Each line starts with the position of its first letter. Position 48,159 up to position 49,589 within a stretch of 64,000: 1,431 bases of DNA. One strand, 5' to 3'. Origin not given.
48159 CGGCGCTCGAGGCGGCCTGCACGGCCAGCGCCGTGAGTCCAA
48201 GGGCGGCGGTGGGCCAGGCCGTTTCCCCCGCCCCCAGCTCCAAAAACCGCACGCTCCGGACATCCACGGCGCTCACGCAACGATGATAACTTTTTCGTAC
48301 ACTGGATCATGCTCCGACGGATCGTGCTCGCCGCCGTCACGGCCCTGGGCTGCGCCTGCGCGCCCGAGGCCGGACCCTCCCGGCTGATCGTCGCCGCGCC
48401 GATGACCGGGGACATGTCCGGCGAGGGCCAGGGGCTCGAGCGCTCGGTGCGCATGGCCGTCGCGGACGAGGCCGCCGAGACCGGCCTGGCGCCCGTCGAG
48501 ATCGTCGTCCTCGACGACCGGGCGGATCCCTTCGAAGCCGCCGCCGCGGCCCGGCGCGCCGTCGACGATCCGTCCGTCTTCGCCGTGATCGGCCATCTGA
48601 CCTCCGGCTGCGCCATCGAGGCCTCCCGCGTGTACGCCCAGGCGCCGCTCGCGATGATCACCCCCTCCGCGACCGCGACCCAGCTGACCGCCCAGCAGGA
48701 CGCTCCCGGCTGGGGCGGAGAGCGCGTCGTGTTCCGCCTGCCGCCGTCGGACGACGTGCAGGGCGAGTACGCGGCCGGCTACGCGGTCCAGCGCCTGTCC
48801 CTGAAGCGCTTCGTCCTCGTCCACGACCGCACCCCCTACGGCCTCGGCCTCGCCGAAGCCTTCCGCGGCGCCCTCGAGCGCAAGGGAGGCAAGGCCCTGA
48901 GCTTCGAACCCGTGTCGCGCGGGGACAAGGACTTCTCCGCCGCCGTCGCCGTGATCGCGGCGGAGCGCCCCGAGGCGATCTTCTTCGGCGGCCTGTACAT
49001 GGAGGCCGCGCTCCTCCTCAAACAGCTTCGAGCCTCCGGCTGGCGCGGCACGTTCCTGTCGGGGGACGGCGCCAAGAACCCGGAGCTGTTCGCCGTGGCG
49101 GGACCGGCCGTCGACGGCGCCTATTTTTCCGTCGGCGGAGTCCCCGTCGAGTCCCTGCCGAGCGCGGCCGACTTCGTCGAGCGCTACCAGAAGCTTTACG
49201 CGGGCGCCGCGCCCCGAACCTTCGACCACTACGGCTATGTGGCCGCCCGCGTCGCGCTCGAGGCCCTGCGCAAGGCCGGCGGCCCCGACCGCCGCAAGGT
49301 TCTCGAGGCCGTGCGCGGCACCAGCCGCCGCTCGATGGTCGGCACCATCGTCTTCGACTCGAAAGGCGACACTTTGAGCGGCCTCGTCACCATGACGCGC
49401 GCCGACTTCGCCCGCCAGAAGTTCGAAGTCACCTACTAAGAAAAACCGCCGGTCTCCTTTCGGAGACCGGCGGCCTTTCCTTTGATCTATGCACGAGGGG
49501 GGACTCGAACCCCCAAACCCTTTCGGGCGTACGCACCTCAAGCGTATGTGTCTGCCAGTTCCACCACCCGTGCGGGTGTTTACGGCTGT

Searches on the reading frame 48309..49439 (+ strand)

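Call 90: search_protein_families(library=pfam, proteins=[window:48309-49439:+], max_evalue=0.00001)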
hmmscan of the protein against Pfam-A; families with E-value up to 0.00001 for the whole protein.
window:48309-49439:+ (376 aa): 3 families
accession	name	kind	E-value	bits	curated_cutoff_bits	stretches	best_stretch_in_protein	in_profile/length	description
PF13458.12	Peripla_BP_6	-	2.9e-49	169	31.7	1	29-366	7-339/343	Periplasmic binding protein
PF13433.12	Peripla_BP_5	-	4.5e-13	49.5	27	1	155-362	124-333/363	Periplasmic binding protein domain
PF01094.35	ANF_receptor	-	3.5e-10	39.9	25.4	1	45-195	4-149/353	Receptor family ligand binding region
